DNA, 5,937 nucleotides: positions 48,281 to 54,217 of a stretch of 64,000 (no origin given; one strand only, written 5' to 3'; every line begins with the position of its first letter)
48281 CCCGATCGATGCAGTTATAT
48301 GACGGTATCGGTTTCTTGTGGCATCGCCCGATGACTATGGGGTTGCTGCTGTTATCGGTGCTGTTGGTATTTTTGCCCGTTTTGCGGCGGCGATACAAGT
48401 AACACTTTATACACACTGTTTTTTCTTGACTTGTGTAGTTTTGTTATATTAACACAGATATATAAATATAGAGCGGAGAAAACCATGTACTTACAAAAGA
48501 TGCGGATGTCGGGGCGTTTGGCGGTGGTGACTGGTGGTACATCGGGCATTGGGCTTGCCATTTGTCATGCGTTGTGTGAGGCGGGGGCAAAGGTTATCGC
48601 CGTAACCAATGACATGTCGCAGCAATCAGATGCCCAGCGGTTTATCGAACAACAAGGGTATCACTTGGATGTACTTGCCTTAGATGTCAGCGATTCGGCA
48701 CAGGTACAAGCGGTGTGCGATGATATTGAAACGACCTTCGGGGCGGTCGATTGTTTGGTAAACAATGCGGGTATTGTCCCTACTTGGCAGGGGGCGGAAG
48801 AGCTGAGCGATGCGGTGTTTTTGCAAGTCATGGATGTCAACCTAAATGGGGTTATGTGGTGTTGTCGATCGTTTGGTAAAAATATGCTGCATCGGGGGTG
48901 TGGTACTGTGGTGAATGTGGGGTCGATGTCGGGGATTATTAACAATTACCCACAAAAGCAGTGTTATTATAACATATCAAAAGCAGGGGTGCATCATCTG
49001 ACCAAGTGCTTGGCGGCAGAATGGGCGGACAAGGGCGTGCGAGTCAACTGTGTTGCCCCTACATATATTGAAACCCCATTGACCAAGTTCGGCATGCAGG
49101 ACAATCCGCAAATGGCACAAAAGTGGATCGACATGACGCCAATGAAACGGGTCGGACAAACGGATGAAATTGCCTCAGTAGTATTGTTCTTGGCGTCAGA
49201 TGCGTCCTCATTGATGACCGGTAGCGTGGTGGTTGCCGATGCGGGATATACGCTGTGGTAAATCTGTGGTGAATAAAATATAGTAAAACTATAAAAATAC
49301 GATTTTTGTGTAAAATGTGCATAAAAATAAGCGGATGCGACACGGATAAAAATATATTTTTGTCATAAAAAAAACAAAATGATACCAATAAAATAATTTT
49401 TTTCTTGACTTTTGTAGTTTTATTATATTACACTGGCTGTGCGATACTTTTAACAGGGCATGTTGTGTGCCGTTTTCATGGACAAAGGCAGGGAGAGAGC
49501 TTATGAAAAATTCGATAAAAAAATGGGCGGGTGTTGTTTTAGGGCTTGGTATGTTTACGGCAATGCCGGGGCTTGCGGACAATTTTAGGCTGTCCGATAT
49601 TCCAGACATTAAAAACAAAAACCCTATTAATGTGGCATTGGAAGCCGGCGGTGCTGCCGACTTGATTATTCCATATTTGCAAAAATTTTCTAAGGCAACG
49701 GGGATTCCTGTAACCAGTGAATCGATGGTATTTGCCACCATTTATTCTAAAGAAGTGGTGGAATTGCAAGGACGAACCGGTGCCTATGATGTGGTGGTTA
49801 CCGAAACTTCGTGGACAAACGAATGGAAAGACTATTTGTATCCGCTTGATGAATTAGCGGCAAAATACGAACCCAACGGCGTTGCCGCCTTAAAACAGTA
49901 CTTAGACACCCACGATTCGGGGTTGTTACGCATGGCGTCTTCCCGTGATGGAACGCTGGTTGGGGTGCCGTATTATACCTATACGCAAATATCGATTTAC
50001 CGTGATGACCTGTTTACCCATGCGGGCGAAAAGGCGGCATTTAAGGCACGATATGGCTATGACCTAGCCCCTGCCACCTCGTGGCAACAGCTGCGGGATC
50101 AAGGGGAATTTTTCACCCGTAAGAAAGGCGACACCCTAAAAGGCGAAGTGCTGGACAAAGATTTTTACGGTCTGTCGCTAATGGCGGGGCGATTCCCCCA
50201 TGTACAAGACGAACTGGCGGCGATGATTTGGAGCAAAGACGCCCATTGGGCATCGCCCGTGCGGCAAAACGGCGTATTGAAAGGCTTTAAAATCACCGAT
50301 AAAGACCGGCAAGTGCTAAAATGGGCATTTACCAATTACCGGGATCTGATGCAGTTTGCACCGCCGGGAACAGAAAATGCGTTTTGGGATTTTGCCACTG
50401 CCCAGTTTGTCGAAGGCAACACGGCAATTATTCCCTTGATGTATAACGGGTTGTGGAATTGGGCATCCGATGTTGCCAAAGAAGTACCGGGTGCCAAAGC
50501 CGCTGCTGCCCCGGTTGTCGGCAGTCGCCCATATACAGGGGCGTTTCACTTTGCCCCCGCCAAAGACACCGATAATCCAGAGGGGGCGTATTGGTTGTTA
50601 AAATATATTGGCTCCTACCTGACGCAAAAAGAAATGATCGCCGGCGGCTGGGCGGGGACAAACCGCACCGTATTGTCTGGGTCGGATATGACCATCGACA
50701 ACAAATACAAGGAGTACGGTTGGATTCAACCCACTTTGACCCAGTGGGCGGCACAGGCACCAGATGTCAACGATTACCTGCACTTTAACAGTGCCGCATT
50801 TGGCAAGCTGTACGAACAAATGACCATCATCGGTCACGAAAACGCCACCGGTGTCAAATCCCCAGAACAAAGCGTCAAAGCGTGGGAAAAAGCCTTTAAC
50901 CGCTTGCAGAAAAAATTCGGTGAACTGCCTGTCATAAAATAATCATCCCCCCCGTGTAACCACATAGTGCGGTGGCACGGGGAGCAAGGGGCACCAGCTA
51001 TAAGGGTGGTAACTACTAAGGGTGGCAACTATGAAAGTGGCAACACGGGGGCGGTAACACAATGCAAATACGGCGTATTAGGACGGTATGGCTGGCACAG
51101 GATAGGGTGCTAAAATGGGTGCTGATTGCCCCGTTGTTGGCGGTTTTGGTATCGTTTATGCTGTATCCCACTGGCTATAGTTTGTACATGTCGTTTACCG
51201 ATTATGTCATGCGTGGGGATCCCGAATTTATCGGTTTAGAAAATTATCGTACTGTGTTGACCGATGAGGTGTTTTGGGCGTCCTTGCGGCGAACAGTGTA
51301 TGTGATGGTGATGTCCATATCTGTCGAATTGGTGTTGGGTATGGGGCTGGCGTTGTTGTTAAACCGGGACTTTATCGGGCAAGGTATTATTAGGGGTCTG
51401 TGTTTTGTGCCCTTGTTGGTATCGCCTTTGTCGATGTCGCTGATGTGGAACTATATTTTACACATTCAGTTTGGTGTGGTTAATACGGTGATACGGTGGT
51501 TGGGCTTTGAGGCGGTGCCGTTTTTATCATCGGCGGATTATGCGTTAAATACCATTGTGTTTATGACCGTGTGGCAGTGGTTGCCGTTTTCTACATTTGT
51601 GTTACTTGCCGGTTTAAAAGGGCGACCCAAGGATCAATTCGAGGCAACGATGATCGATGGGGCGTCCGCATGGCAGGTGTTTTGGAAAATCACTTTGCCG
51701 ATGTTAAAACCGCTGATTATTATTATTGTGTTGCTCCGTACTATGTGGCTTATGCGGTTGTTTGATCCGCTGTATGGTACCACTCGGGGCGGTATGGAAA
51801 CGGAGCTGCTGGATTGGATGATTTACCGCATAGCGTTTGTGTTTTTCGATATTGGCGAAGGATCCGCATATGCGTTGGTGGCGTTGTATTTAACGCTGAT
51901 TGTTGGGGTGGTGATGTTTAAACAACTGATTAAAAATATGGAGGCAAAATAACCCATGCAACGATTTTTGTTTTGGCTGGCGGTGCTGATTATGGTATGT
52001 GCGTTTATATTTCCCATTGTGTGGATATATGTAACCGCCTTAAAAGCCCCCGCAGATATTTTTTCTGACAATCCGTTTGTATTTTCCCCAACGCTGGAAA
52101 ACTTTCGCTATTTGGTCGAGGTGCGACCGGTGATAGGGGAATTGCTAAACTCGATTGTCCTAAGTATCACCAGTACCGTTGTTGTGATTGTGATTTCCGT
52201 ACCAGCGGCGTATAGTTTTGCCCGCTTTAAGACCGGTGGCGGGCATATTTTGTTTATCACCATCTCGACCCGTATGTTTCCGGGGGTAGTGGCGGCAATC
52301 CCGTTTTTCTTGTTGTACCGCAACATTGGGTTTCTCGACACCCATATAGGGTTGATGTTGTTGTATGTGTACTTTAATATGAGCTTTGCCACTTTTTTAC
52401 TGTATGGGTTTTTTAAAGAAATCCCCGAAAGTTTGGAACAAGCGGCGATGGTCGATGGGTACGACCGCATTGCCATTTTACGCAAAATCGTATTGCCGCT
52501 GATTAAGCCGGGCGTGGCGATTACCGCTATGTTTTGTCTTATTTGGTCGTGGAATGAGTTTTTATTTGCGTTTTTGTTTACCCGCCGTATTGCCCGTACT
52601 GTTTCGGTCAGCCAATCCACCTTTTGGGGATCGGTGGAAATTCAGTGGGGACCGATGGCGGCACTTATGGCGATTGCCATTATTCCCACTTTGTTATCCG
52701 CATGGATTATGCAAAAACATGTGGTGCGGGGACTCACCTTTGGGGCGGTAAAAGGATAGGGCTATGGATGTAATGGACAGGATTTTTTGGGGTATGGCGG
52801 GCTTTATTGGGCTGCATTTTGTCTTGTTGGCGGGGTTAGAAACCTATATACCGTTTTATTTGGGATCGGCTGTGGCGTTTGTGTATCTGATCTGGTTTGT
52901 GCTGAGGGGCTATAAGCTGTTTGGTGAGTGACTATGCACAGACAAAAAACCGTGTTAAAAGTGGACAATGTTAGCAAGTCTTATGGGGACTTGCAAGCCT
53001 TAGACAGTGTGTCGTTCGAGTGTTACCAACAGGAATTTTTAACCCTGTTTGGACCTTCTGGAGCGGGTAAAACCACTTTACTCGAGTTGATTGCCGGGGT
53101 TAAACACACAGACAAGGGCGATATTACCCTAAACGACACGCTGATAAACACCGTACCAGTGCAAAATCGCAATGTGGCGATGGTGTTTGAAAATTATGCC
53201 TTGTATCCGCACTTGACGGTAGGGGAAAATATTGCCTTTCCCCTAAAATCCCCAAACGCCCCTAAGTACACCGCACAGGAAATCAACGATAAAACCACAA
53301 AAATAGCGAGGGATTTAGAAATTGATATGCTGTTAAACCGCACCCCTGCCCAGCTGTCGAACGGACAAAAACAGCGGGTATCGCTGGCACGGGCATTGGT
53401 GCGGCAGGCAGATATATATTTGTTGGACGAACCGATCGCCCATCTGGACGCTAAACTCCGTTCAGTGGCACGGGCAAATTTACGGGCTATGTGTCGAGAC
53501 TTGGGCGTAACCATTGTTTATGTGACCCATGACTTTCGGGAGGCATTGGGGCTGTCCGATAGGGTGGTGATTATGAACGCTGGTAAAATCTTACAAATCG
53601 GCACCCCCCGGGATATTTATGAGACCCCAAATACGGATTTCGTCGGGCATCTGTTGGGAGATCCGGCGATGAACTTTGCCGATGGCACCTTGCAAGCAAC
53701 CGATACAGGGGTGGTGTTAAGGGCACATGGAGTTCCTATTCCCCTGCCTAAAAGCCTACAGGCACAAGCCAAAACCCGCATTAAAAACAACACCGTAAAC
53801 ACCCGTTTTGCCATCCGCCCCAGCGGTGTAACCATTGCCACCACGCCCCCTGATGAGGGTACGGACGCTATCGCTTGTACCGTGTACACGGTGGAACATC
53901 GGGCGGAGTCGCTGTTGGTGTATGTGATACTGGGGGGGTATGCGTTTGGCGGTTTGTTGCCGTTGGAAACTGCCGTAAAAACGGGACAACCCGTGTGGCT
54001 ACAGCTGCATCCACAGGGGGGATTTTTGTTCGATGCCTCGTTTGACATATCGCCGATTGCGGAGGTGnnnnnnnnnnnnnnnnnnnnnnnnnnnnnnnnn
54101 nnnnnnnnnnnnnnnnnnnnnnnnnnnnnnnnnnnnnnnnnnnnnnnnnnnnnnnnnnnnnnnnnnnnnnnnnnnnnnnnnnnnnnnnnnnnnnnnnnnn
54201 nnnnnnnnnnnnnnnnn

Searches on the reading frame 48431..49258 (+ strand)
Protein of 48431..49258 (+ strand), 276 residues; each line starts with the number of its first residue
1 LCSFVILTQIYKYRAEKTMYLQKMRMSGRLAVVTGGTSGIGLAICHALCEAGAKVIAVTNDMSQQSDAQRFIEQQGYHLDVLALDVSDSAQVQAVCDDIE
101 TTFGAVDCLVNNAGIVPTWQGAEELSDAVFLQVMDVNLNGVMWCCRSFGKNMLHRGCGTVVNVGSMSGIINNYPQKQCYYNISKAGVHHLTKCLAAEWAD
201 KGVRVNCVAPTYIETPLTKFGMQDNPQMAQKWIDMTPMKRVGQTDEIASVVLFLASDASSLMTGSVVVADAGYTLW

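Call 96: search_protein_families(library=ncbifam, proteins=[window:48431-49258:+], max_evalue=0.00001)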
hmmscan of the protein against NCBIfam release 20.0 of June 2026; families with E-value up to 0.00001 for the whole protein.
window:48431-49258:+ (276 aa): 232 families (the best 25 are shown)
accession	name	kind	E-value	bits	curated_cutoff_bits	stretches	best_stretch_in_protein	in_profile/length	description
NF004774.0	PRK06114.1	equivalog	1.1e-65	221.6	360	1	19-276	7-262/262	SDR family oxidoreductase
NF005559.1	PRK07231.1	subfamily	3.7e-64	216.6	215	1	25-274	1-248/249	glucose 1-dehydrogenase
NF006070.0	PRK08213.1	subfamily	7e-61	206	279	1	21-275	5-258/259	gluconate 5-dehydrogenase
NF004198.0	PRK05653.1-3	equivalog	2.1e-59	201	296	1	25-271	4-244/248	3-oxoacyl-ACP reductase FabG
NF009466.0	PRK12826.1-2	subfamily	8.8e-59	199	222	1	28-272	3-243/248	3-oxoacyl-ACP reductase FabG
NF004791.0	PRK06138.1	equivalog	3.3e-58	197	312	1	24-275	1-251/252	SDR family oxidoreductase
NF006693.0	PRK09242.1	equivalog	1.5e-57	194.7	328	1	22-274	4-254/258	SDR family oxidoreductase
TIGR01830.1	3oxo_ACP_reduc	equivalog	1.8e-57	194.8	297.75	1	31-272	1-237/239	3-oxoacyl-[acyl-carrier-protein] reductase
NF005067.0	PRK06484.1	equivalog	5.6e-57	193.4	713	1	23-274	4-252/524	short chain dehydrogenase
NF005309.0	PRK06841.1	subfamily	7e-57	192.8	286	1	20-275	7-254/255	GolD/DthD family dehydrogenase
NF004818.0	PRK06172.1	equivalog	7.8e-57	192.5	336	1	24-274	3-251/253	SDR family oxidoreductase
NF052558.1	MBtsdlDhBudC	equivalog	1.9e-56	191.5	270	1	28-274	3-242/250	meso-2,3-butanediol dehydrogenase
NF053701.1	CsHdxCHCADhChcB2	equivalog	5.8e-54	183.2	350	1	26-274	1-243/245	cis-4-hydroxycyclohexanecarboxylate dehydrogenase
NF004778.0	PRK06124.1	equivalog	5.8e-54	183.2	303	1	19-274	2-253/256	SDR family oxidoreductase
NF005446.0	PRK07035.1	equivalog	1.3e-53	181.9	373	1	22-274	5-254/255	SDR family oxidoreductase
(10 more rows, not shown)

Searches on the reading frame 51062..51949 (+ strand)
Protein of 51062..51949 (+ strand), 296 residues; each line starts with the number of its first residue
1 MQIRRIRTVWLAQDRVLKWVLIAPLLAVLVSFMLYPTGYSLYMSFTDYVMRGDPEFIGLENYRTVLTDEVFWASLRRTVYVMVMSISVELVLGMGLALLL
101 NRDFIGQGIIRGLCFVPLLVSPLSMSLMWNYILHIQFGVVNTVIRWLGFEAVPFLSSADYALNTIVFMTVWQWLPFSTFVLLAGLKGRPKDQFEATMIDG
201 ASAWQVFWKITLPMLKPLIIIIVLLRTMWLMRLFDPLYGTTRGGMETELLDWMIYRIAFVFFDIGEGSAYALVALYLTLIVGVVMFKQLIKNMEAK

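Call 96: search_protein_families(library=ncbifam, proteins=[window:51062-51949:+], max_evalue=0.00001)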
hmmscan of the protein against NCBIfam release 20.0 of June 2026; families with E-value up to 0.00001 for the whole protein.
window:51062-51949:+ (296 aa): 19 families
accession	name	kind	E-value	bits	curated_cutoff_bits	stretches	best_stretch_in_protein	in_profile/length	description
NF007852.0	PRK10561.1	equivalog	2.3e-25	90.1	335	1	13-289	9-288/295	sn-glycerol-3-phosphate ABC transporter permease UgpA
NF040931.1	ABC_arch_GlcT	equivalog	4.5e-25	88.8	360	1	27-284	6-263/278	glucose ABC transporter permease GlcT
NF011624.0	PRK15050.1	equivalog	2e-16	60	247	1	13-281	19-278/297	2-aminoethylphosphonate ABC transporter permease subunit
NF008232.0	PRK10999.1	equivalog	2.4e-14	53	392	1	56-283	264-503/520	maltose ABC transporter permease MalF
TIGR02140.1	permease_CysW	equivalog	1e-13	51.4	329.1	1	18-290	2-255/261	sulfate ABC transporter permease subunit CysW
TIGR03262.1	PhnU2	equivalog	2e-13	49.8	593.25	1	21-223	6-194/546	putative 2-aminoethylphosphonate ABC transporter permease subunit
TIGR03226.1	PhnU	equivalog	5.2e-12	45.8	283.45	1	15-279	41-294/311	2-aminoethylphosphonate ABC transporter permease subunit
TIGR00969.1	3a0106s02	subfamily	7.6e-12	45.2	240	1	58-225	46-206/272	sulfate ABC transporter permease subunit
NF008620.0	PRK11602.1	equivalog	1.1e-09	37.9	442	1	17-274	18-259/291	sulfate/thiosulfate ABC transporter permease CysW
TIGR01581.1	Mo_ABC_porter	hypoth_equivalog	4e-09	36.3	210.3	1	63-224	11-165/225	ABC transporter permease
NF007044.0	PRK09497.1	equivalog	1.5e-08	34.5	348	1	16-286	6-269/285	spermidine/putrescine ABC transporter permease PotB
TIGR02139.1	permease_CysT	equivalog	2.8e-08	33.7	246.1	1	57-221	34-191/265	sulfate ABC transporter permease subunit CysT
NF006954.0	PRK09433.1-5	equivalog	1.8e-07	30.3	821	1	74-285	51-250/530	thiamine/thiamine pyrophosphate ABC transporter permease ThiP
NF006951.0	PRK09433.1-2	equivalog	2.2e-07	29.9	788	1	60-291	41-265/535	thiamine/thiamine pyrophosphate ABC transporter permease ThiP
NF007047.0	PRK09500.1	equivalog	3.3e-07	30.2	326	0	27-292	12-253/257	spermidine/putrescine ABC transporter permease PotC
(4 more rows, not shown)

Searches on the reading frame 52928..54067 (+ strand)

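Call 96: search_protein_families(library=ncbifam, proteins=[window:52928-54067:+], max_evalue=0.00001)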
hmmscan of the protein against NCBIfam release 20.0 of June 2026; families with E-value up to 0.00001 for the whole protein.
window:52928-54067:+ (380 aa): 182 families (the best 25 are shown)
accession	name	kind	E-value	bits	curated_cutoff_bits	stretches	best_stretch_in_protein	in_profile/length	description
NF008653.0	PRK11650.1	subfamily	3.9e-92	309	432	1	9-370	3-349/357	sn-glycerol-3-phosphate ABC transporter ATP-binding protein UgpC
NF006987.0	PRK09452.1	equivalog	6e-82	275.3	482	1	3-319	11-317/378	spermidine/putrescine ABC transporter ATP-binding protein PotA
TIGR03265.1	PhnT2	equivalog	1.5e-78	264.5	457.7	1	8-327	3-304/353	putative 2-aminoethylphosphonate ABC transporter ATP-binding protein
TIGR01187.1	potA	subfamily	3.1e-78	263.1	355.6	1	40-335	1-286/325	polyamine ABC transporter ATP-binding protein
NF040933.2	ABC_arch_GlcV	equivalog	1.3e-77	261.1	450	1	10-322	3-307/357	glucose ABC transporter ATP-binding protein GlcV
NF043075.1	MMSYN1_0197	equivalog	4.3e-76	256.1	550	1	9-256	2-244/341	spermidine/putrescine ABC transporter ATP-binding protein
NF040840.2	tungstate_WtpC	equivalog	1.3e-73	248.2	440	1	10-287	2-273/347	tungstate ABC transporter ATP-binding protein WtpC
NF008233.0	PRK11000.1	equivalog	9e-73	245.2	568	1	10-333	4-316/369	maltose/maltodextrin ABC transporter ATP-binding protein MalK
TIGR00968.1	3a0106s01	subfamily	2.7e-72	243.1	342.75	1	11-245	2-233/237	sulfate ABC transporter ATP-binding protein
NF008621.0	PRK11607.1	equivalog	1.2e-67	228.3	613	1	7-356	17-358/377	putrescine ABC transporter ATP-binding subunit PotG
NF008513.0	PRK11432.1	equivalog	9.6e-67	225.3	496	1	6-368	3-347/351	ferric ABC transporter ATP-binding protein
NF008105.0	PRK10851.1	equivalog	1.8e-66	224.3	502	1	10-271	3-261/362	sulfate/thiosulfate ABC transporter ATP-binding protein CysA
TIGR03258.1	PhnT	equivalog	5.5e-64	216.4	499.15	1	10-335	9-323/359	2-aminoethylphosphonate ABC transport system ATP-binding subunit PhnT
TIGR01186.1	proV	subfamily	4.2e-50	170.9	326.6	1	20-247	4-234/363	betaine/proline/choline family ABC transporter ATP-binding protein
TIGR02142.1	modC_ABC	equivalog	1.5e-49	169.1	285.05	1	15-332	5-315/353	molybdenum ABC transporter ATP-binding protein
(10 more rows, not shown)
